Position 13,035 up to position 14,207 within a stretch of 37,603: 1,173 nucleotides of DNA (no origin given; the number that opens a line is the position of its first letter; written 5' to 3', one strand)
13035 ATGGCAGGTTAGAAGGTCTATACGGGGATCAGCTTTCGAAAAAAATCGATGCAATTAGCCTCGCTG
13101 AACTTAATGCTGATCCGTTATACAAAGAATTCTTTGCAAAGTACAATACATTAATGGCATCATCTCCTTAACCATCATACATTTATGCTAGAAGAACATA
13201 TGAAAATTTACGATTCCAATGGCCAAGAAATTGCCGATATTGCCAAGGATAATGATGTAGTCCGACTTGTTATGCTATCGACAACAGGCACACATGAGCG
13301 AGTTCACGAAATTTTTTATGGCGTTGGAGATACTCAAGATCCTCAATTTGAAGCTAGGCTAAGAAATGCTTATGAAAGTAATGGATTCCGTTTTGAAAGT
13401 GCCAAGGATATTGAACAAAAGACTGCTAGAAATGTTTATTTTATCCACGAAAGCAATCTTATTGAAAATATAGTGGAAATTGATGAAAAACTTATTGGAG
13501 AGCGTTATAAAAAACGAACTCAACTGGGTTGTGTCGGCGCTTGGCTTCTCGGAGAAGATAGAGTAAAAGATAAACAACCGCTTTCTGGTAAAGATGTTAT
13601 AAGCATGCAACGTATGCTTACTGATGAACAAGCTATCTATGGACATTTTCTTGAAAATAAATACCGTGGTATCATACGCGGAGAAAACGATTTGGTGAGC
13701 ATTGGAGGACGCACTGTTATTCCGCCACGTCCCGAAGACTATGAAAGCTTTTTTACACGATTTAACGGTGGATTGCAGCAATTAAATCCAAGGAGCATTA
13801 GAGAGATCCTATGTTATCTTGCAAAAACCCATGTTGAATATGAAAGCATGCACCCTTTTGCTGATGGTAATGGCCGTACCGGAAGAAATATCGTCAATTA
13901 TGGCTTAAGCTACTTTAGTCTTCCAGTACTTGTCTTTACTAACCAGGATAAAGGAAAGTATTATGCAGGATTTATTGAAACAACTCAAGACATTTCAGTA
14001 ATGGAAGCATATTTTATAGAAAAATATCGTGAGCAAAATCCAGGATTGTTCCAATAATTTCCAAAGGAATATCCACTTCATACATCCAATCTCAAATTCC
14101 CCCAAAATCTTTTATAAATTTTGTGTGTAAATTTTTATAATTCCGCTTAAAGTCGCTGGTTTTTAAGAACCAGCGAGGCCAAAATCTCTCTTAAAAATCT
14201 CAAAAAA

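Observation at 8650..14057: Three-gene Fic operon: small coiled-coil protein, 1389-aa giant Fic protein, and a paralogous stand-alone Fic protein (polymorphic-toxin-like layout)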

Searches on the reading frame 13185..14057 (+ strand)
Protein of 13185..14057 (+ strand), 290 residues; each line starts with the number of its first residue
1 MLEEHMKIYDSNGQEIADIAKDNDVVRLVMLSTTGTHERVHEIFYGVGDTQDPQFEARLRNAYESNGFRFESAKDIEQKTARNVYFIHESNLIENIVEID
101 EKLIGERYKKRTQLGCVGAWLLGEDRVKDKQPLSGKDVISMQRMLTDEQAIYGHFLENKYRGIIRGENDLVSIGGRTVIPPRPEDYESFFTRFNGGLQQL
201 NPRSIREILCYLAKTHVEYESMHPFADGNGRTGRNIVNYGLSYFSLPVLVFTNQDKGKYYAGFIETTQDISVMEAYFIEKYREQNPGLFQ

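Call 4: search_protein_families(library=pfam, proteins=[window:13185-14057:+], max_evalue=0.1)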
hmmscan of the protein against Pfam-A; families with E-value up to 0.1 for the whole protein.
window:13185-14057:+ (290 aa): 2 families
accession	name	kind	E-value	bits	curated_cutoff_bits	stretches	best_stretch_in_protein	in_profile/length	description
PF02661.23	Fic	-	2.7e-10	41.4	24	1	133-239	2-91/93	Fic/DOC family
PF13848.12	Thioredoxin_6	-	0.099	12.9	27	0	225-265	130-170/184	Thioredoxin-like domain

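Call 10: search_solved_structures(query=window:13185-14057:+, max_evalue=1, show_alignments=3)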
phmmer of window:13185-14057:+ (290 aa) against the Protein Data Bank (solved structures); distinct sequences matched with E-value up to 1: 38.
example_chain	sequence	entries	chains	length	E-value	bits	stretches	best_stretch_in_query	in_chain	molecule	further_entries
9yz5_A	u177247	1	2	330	6.7e-08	35.6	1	178-265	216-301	Protein adenylyltransferase FICD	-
4u0s_A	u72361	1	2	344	7.7e-08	35.4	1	178-265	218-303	Adenosine monophosphate-protein transferase FICD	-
6zmd_B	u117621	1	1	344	1.5e-07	34.4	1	178-262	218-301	Protein adenylyltransferase FICD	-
6i7h_A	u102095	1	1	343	2.4e-07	33.8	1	178-265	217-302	Adenosine monophosphate-protein transferase FICD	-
6i7i_A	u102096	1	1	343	2.4e-07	33.8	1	178-265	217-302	Adenosine monophosphate-protein transferase FICD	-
6i7g_A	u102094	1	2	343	2.6e-07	33.7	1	178-265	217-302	Adenosine monophosphate-protein transferase FICD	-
4u04_A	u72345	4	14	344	2.6e-07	33.7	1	178-265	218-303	Adenosine monophosphate-protein transferase FICD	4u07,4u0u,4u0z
6i7j_A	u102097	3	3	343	2.8e-07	33.5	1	178-265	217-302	Adenosine monophosphate-protein transferase FICD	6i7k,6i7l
3cuc_A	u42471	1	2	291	5.8e-07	32.5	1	171-260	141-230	Protein of unknown function with a Fic domain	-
7b7z_A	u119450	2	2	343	6.9e-06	29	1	178-265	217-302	Protein adenylyltransferase FICD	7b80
7cb8_A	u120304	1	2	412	2.9e-05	26.9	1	178-240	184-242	Fic-domain containing protein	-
9tc4_A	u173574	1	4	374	0.00026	23.8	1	209-251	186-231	Protein adenylyltransferase SoFic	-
9tcl_B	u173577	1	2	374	0.00027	23.8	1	209-251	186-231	Protein adenylyltransferase SoFic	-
9tch_A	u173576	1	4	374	0.00027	23.8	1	209-251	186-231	Protein adenylyltransferase SoFic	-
3eqx_A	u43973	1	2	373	0.00027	23.8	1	209-251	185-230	FIC DOMAIN CONTAINING TRANSCRIPTIONAL REGULATOR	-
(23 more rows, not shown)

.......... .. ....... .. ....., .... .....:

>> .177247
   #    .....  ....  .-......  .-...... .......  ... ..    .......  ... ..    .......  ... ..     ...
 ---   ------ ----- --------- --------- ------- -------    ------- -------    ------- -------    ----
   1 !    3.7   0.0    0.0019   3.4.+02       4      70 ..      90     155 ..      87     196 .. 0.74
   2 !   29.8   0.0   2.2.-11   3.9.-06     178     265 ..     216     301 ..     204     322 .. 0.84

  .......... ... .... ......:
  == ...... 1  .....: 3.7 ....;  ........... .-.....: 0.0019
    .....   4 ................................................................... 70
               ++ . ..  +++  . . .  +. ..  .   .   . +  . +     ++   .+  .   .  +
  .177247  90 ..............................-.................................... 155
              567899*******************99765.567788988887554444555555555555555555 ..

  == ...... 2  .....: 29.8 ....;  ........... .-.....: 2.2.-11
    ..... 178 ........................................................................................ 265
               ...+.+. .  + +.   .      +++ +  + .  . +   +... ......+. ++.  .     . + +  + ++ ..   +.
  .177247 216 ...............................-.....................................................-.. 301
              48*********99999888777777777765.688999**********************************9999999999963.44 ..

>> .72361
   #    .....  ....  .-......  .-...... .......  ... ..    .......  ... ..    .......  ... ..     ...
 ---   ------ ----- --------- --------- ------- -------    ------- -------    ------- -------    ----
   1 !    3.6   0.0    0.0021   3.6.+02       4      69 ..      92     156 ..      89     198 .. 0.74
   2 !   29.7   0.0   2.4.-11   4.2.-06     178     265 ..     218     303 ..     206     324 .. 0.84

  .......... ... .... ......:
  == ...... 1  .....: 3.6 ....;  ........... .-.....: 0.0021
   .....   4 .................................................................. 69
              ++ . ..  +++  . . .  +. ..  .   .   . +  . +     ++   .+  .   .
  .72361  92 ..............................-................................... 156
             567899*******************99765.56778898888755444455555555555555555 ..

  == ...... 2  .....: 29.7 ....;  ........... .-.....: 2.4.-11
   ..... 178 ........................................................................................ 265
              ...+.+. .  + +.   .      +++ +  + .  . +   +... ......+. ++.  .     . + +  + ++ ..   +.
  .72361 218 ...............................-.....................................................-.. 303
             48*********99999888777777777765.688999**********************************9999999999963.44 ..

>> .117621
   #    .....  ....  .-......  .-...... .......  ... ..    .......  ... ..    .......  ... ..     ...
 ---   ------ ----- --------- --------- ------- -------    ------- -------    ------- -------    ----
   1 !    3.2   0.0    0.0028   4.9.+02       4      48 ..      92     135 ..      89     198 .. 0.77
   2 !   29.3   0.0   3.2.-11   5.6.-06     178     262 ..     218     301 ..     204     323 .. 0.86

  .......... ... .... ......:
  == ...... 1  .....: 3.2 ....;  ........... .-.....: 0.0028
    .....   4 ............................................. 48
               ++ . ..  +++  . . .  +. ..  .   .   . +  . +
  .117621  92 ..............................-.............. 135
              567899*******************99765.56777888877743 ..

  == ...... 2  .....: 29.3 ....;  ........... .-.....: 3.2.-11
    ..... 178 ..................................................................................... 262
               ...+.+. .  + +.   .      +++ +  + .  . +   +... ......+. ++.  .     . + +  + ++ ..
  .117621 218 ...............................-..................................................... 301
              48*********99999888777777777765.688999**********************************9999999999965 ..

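Call 13: list_cluster_members(proteins=[P0001, window:13185-14057:+, window:8650-8979:+, window:14703-15902:+])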
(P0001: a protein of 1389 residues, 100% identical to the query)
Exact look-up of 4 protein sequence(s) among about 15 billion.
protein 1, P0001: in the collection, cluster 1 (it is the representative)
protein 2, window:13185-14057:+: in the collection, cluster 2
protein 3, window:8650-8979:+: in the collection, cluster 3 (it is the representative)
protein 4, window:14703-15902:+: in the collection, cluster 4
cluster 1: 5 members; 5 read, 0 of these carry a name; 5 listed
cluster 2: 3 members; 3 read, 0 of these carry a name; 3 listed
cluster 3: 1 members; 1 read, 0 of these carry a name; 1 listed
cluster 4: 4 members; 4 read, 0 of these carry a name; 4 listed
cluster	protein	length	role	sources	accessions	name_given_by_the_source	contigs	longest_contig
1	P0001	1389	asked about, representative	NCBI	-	-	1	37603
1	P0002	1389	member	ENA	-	-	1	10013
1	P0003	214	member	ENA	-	-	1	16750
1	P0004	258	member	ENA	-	-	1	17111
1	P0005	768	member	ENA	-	-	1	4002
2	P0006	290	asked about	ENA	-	-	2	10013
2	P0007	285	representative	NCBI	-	-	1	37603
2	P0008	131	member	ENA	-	-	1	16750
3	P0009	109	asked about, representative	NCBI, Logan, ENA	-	-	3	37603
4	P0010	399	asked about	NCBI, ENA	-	-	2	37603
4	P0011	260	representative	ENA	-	-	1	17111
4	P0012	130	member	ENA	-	-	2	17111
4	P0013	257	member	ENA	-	-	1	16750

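Call 14: find_homologous_proteins(query=window:13185-14057:+, max_evalue=0.001)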
Query window:13185-14057:+ (290 aa): 8 proteins with E <= 0.001 among 596 candidates.
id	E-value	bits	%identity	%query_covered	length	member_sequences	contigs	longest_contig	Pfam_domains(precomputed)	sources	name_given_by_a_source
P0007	5.9e-190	648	100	98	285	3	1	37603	PF02661.24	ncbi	-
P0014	3.9e-128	445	68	100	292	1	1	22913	PF02661.24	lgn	-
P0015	4.0e-117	409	62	100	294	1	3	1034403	PF02661.24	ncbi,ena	-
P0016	1.4e-115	404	61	100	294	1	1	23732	PF02661.24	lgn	-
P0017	2.7e-109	383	59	99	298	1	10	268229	PF02661.24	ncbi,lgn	-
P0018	4.6e-86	307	48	100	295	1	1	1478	PF02661.24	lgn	-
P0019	6.5e-42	162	40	93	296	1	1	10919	PF02661.24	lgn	-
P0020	1.4e-8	53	41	26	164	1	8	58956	PF02661.24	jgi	jgi:Fic family protein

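Call 15: find_encoding_contigs(protein=P0015, flank=10000, max_places=3)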
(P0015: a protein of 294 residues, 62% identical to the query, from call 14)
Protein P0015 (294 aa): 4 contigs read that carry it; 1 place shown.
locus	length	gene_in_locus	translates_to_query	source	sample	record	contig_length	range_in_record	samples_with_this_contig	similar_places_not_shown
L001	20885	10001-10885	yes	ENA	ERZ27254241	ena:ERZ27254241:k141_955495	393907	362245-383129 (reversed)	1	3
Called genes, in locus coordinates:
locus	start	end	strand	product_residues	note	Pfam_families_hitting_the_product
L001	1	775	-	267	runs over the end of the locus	PF21948:LplA-B_cat, PF03099:BPL_LplA_LipB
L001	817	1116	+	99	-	-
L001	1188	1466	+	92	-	PF00085:Thioredoxin (faint)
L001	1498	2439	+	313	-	PF04055:Radical_SAM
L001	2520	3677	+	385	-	PF00676:E1_dh, PF13292:DXP_synthase_N (weak)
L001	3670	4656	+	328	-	PF02779:Transket_pyr, PF02780:Transketolase_C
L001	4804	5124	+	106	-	-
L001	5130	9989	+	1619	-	PF02661:Fic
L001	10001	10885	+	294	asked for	PF02661:Fic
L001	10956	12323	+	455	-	PF00364:Biotin_lipoyl, PF25917:BSH_RND (weak), PF25984:BSH_YknX (faint), PF25997:BSH_YhbJ, PF00198:2-oxoacid_dh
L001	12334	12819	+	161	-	-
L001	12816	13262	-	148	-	PF22811:Zn_ribbon_NrdR, PF03477:ATP-cone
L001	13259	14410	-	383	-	PF01966:HD, PF13286:HD_assoc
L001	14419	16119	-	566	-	PF13860:FlgD_ig (weak), PF00395:SLH (faint)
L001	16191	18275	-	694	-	PF00395:SLH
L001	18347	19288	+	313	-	PF02899:Phage_int_SAM_1, PF13102:Phage_int_SAM_5, PF13495:Phage_int_SAM_4, PF00589:Phage_integrase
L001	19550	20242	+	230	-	PF03193:RsgA_GTPase (faint), PF02463:SMC_N (weak), PF00005:ABC_tran, PF13304:AAA_21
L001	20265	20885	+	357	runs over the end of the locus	PF00586:AIRS, PF02769:AIRS_C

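Call 16: find_encoding_contigs(protein=P0017, flank=10000, max_places=3)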
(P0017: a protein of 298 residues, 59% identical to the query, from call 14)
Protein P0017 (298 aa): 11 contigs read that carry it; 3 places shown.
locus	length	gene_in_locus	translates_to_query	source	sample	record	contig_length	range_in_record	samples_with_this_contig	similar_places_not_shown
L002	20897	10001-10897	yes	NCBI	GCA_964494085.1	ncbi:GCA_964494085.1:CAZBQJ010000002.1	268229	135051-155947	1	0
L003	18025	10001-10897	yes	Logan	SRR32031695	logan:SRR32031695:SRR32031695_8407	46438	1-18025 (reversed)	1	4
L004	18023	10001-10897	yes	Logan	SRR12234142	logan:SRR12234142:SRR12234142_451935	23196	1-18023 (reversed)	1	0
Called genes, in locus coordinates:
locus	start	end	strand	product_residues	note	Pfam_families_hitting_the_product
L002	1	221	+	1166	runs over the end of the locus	PF00873:ACR_tran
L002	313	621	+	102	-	-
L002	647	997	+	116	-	-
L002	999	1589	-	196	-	-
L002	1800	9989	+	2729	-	PF02661:Fic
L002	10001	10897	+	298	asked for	PF02661:Fic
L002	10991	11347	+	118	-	-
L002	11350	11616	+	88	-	-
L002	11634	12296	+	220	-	-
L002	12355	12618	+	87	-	-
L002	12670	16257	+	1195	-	-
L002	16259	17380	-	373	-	PF02388:FemAB, PF13480:Acetyltransf_6, PF02388:FemAB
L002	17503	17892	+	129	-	PF18895:T4SS_pilin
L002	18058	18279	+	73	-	-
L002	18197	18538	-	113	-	PF13518:HTH_28 (weak)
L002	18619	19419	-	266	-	PF01887:SAM_HAT_N, PF20257:SAM_HAT_C (weak)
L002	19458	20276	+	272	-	-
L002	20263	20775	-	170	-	-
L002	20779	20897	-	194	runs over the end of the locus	PF00579:tRNA-synt_1b (weak)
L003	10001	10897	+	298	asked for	PF02661:Fic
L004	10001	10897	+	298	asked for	PF02661:Fic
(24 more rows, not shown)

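Call 17: find_encoding_contigs(protein=P0014, flank=10000, max_places=3)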
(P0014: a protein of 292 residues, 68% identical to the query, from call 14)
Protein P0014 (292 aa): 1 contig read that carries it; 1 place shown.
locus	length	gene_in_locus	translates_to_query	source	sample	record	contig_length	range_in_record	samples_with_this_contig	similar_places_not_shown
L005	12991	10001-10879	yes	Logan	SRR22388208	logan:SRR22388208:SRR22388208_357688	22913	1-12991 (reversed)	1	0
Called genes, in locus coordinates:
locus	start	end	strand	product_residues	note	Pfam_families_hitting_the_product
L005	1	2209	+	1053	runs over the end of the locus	PF21760:SecD_1st, PF00639:Rotamase, PF13616:Rotamase_3, PF22599:SecDF_P1_head, PF02355:SecD_SecF_C, PF03176:MMPL, PF07549:Sec_GG, PF02355:SecD_SecF_C, +1 more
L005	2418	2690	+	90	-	PF13560:HTH_31, PF01381:HTH_3, PF12844:HTH_19 (weak), PF13443:HTH_26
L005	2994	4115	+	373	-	PF13173:AAA_14, PF13635:DUF4143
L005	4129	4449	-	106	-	PF22600:MTPAP-like_central (weak), PF01909:NTP_transf_2, PF18765:Polbeta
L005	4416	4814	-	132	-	PF05168:HEPN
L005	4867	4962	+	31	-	-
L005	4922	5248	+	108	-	-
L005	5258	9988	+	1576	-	PF02661:Fic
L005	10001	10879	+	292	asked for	PF02661:Fic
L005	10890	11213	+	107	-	-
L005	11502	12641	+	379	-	PF01637:ATPase_2 (faint), PF13173:AAA_14, PF13635:DUF4143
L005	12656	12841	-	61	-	-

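Call 19: find_encoding_contigs(protein=P0016, flank=10000, max_places=2)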
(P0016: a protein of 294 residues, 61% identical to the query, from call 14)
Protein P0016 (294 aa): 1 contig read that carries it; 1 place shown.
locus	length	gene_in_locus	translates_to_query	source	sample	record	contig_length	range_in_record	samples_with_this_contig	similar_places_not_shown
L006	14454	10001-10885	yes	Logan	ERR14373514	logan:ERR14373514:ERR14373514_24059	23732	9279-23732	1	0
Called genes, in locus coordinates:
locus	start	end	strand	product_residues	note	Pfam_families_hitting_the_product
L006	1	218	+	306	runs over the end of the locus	PF04055:Radical_SAM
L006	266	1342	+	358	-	PF00676:E1_dh, PF13292:DXP_synthase_N (weak)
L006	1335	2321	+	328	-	PF02779:Transket_pyr, PF02780:Transketolase_C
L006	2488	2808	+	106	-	-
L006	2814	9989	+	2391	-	PF02661:Fic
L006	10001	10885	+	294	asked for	PF02661:Fic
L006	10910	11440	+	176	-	-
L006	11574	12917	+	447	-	PF00364:Biotin_lipoyl, PF25917:BSH_RND (weak), PF25984:BSH_YknX (faint), PF25997:BSH_YhbJ, PF00198:2-oxoacid_dh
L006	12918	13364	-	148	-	PF22811:Zn_ribbon_NrdR, PF03477:ATP-cone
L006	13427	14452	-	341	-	?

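Call 20: find_encoding_contigs(protein=P0019, flank=10000, max_places=2)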
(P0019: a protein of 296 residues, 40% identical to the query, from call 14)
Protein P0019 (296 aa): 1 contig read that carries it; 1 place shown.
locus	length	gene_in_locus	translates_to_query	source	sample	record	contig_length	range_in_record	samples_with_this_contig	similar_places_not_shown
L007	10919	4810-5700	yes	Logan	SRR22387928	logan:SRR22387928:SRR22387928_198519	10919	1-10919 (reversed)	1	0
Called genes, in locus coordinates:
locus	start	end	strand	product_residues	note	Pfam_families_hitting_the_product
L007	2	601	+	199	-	?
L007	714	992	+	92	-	-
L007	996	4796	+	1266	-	PF02661:Fic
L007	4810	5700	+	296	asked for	PF02661:Fic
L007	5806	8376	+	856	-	PF26449:DUF8128, PF01935:DUF87 (weak), PF10412:TrwB_AAD_bind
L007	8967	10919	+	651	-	?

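Call 23: find_related_loci(query=A1, collection=genome_contigs, flank=10000)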
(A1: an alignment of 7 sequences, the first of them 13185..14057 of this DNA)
Query A1 (290 aa) in genome_contigs; peptide patterns used: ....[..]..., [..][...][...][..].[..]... (x = any residue, [..] = any of these).
208 stretches matched a pattern; 52 encode a relative of the query (tblastn E <= 1e-3); 52 distinct loci.
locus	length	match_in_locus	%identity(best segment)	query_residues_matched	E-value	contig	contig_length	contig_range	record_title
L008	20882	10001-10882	62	1-290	4e-123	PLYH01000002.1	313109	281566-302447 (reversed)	MAG: Candidatus Peregrinibacteria bacterium isolate palsa_1335 73.20120700_P3D.295_contig_34520, whole genome shotgun se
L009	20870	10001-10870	59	1-286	2e-114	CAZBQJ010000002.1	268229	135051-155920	MAG TPA_asm: uncultured Candidatus Peribacteria bacterium isolate binchicken_co235_222 genome assembly, contig: NODE_46_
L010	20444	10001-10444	31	129-280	2e-12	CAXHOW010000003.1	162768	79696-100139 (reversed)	MAG: uncultured Acetatifactor sp. isolate ena-SAMPLE-TAB-22-03-2024-10:43:23:832-115461 genome assembly, contig: NODE_65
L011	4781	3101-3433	32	171-281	2e-12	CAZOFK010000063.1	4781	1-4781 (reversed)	MAG TPA_asm: Candidatus Micrarchaeota archaeon isolate SRP271791_co2_39 genome assembly, contig: NODE_5586_length_4781_c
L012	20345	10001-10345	29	171-285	2e-11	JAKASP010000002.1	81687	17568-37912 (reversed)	MAG: Candidatus Micrarchaeota archaeon isolate YP1.bin59 NODE_297_length_81687_cov_11.671873, whole genome shotgun seque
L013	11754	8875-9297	29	131-281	5e-11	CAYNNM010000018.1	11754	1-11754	MAG TPA_asm: uncultured Methanosarcinales archaeon isolate SRP257756_co1_20 genome assembly, contig: NODE_4948_length_11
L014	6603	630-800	46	209-265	9e-11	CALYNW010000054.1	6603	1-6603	MAG: uncultured Clostridia bacterium isolate SRR13040390_bin.3_metaWRAP_v1.3_MAG genome assembly, contig: ERZ8969613.875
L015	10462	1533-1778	33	190-281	1e-10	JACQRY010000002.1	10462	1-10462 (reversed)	MAG: Thaumarchaeota archaeon isolate NC_groundwater_1371_Ag_S-0.2um_48_37 S_p2_S4_coassembly_k141_75665, whole genome sh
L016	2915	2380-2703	32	158-260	2e-10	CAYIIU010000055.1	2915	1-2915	MAG TPA_asm: uncultured archaeon isolate ERP119705_co23_96 genome assembly, contig: NODE_42915_length_2915_cov_7.096853,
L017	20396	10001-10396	29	132-264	8e-10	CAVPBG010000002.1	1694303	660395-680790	MAG: uncultured Actinomycetes bacterium isolate MFD00008.bin.2.129 genome assembly, contig: contig_14528, whole genome s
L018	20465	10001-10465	27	123-281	3e-9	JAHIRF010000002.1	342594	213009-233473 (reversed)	MAG: Thermoplasmatota archaeon isolate MM_PC_MetaG.mb.116 MM_PC_MetaG.mb.116_k141_263080, whole genome shotgun sequence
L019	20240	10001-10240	33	179-259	4e-9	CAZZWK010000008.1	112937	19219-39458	MAG: uncultured Dictyobacter sp. isolate Brown_AE.bin.11 genome assembly, contig: NODE_21_length_112937_cov_15.313239, w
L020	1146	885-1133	39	162-248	5e-9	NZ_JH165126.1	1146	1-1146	Peptoniphilus indolicus ATCC 29427 SCAFFOLD66, whole genome shotgun sequence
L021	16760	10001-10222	34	212-283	1e-8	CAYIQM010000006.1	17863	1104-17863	MAG TPA_asm: uncultured Gammaproteobacteria bacterium isolate ERP119705_co25_673 genome assembly, contig: NODE_2029_leng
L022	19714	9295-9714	27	125-271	2e-8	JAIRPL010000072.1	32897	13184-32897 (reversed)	MAG: Puniceicoccales bacterium isolate Cf509_bin39 k119_404528, whole genome shotgun sequence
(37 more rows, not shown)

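Call 31: search_solved_structures(query=A1, max_evalue=0.001, show_alignments=2)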
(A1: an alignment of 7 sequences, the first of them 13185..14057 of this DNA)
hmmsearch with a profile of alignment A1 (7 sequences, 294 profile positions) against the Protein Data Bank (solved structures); distinct sequences matched with E-value up to 0.001: 26.
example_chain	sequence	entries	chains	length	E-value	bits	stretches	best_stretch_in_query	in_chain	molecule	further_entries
3cuc_A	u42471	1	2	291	1.4e-13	54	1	166-265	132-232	Protein of unknown function with a Fic domain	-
6zmd_B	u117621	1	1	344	1.8e-12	50.4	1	165-284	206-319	Protein adenylyltransferase FICD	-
9yz5_A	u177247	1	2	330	2.1e-12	50.2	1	165-284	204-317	Protein adenylyltransferase FICD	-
6i7h_A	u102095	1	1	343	2.2e-12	50.1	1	165-284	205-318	Adenosine monophosphate-protein transferase FICD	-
6i7i_A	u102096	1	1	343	2.2e-12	50.1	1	165-284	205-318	Adenosine monophosphate-protein transferase FICD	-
4u0s_A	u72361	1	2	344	2.3e-12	50.1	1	165-284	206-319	Adenosine monophosphate-protein transferase FICD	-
4u04_A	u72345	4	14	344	2.3e-12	50.1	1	165-284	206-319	Adenosine monophosphate-protein transferase FICD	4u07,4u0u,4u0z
6i7g_A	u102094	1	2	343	2.3e-12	50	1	165-284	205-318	Adenosine monophosphate-protein transferase FICD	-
6i7j_A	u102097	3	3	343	3.1e-12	49.6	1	165-284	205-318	Adenosine monophosphate-protein transferase FICD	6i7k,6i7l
7b7z_A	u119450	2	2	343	9.7e-11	44.7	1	165-284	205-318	Protein adenylyltransferase FICD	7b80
7cb8_A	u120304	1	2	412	1e-10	44.7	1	139-245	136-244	Fic-domain containing protein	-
5jj7_A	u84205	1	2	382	1.5e-10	44.1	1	130-280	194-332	Adenosine monophosphate-protein transferase FICD homolog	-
5jj6_A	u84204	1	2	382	1.5e-10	44.1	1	130-280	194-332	Adenosine monophosphate-protein transferase FICD homolog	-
4rgl_A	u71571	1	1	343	5e-07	32.5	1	193-273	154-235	Filamentation induced by cAMP protein Fic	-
8cil_A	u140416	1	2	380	8.1e-07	31.8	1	200-265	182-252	Fic family protein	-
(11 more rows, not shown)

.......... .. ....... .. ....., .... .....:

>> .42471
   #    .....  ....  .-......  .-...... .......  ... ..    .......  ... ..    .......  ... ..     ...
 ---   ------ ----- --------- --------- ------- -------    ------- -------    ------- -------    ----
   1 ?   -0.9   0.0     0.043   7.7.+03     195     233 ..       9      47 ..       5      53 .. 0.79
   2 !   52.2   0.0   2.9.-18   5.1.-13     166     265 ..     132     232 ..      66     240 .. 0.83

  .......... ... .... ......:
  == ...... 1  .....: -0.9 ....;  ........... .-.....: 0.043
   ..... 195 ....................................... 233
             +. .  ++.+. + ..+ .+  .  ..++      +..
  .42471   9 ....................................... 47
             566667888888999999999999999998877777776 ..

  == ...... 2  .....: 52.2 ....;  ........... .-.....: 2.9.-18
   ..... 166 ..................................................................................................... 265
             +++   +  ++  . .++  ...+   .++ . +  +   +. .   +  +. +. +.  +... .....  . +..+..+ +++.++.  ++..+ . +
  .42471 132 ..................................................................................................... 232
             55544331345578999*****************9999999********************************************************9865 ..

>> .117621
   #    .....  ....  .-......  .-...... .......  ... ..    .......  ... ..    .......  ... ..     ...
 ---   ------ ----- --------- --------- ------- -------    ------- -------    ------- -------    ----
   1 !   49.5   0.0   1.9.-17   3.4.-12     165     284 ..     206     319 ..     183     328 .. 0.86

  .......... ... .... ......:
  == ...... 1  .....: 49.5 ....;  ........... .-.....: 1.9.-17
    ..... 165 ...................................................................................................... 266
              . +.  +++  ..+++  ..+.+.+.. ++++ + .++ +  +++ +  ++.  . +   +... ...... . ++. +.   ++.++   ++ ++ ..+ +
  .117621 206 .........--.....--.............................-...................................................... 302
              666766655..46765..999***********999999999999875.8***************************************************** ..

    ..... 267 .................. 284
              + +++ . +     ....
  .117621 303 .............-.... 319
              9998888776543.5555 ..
